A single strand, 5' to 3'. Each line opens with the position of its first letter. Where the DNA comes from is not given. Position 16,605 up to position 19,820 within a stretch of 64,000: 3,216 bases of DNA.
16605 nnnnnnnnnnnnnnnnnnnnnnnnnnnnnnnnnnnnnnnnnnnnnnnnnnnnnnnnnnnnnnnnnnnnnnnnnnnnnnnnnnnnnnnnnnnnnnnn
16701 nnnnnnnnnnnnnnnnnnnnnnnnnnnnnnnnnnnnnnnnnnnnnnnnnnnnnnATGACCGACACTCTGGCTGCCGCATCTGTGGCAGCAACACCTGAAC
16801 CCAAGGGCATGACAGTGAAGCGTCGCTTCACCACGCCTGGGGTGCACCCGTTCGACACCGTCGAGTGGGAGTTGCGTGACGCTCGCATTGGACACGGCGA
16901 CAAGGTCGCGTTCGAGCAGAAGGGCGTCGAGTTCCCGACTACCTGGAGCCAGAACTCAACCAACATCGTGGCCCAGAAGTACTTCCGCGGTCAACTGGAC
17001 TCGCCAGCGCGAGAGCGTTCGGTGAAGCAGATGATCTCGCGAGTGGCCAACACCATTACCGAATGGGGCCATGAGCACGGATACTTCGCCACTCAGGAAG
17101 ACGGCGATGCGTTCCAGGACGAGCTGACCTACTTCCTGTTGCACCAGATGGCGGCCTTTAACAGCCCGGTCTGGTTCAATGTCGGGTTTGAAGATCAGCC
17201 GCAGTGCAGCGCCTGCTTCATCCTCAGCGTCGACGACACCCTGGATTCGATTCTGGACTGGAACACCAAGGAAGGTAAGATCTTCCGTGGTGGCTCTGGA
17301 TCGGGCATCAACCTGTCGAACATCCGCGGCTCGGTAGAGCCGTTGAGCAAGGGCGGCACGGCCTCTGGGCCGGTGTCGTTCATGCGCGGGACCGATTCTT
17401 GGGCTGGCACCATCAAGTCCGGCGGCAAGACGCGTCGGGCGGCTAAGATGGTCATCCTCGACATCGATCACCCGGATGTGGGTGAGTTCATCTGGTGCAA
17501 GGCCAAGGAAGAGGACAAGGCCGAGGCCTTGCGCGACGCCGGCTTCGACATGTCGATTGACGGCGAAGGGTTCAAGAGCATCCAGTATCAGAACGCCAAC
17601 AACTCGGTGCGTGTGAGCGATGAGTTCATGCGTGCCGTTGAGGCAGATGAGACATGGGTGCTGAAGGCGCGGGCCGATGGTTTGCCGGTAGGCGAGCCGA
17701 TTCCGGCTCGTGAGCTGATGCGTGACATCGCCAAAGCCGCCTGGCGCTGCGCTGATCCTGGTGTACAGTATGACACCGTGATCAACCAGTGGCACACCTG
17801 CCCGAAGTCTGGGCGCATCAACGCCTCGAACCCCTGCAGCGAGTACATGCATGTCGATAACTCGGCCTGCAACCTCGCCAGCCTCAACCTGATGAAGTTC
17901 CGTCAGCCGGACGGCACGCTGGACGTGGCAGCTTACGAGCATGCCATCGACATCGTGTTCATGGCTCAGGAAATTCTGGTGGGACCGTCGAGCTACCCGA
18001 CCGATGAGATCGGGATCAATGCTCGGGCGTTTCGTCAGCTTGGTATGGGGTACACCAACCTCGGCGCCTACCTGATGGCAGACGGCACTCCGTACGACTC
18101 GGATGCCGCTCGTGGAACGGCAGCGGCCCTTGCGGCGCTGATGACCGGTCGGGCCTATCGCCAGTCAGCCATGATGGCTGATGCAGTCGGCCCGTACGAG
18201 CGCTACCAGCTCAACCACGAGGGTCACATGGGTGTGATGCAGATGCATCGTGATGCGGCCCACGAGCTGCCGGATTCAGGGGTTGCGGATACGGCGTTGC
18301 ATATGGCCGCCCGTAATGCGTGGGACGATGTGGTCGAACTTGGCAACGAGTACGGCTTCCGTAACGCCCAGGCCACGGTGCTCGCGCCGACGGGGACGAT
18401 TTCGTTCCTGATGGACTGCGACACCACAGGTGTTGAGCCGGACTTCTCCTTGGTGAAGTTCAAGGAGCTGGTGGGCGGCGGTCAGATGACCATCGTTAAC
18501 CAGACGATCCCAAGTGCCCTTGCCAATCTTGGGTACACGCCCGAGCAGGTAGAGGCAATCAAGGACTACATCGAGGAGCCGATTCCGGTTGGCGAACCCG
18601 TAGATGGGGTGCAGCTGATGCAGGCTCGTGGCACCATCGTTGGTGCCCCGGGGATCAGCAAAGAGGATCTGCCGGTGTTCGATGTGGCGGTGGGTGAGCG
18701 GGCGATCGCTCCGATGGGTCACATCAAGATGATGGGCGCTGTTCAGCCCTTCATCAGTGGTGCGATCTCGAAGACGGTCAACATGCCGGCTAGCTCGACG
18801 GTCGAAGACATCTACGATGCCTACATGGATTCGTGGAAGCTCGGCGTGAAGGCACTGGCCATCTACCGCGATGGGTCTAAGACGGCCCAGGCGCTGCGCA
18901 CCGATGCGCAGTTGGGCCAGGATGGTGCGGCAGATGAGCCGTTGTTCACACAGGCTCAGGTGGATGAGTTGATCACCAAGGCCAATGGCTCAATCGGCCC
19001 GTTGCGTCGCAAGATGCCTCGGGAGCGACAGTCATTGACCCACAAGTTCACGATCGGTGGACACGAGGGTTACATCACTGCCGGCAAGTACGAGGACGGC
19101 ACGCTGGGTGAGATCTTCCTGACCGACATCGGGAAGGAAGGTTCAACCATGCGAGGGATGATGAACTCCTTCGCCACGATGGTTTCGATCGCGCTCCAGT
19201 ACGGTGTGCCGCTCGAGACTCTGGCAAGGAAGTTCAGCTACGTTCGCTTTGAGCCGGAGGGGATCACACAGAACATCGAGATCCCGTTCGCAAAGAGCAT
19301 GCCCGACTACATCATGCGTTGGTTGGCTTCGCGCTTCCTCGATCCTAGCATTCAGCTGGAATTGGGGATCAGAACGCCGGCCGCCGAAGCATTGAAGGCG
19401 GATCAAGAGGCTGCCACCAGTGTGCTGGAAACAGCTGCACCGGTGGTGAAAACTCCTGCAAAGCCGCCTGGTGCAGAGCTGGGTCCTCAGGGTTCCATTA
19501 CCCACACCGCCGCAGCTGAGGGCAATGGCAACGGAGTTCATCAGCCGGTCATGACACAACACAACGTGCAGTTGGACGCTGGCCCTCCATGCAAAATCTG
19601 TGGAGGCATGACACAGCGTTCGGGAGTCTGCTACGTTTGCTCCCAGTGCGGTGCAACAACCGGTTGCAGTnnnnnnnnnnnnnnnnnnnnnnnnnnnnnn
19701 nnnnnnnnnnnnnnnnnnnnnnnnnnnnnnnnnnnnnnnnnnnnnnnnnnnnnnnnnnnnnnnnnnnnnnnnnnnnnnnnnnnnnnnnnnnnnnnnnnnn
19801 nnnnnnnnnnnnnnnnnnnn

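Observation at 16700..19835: Class II (B12-dependent) ribonucleotide reductase nrdJ in a high-G+C island, downstream of a native-G+C nrdR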

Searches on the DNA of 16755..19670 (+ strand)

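Call 46: search_rna_families(sources=[L084, L167, L168, L169, L170, L081, L082], threshold=gathering)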
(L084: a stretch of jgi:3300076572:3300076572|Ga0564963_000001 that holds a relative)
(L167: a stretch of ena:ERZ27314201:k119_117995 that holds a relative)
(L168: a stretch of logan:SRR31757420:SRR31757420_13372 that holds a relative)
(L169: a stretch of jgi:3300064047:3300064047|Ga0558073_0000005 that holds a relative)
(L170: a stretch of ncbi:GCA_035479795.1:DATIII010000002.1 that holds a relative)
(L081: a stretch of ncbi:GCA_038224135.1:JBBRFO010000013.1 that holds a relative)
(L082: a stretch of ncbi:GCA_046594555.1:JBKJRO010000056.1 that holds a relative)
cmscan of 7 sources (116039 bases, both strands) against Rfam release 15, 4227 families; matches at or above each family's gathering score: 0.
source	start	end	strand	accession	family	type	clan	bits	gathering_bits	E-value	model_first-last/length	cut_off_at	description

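Call 58: search_rna_families(source=L001, start=9650, end=10000, threshold=evalue, max_evalue=10)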
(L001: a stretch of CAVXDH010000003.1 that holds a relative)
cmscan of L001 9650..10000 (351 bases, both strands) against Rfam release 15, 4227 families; matches with E-value up to 10: 2.
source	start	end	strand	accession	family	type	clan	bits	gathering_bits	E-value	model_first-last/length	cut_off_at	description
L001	9707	9830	-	RF01495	ACAT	Cis-reg;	-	11.4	37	7.1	1-147/147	no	Human acetyl-coA cholesterol acyltransferase mRNA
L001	9801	9910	-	RF02175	SMAD5-AS1_3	Gene; lncRNA;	-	10.8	60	4.4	1-125/125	no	SMAD5 antisense RNA 1 conserved region 3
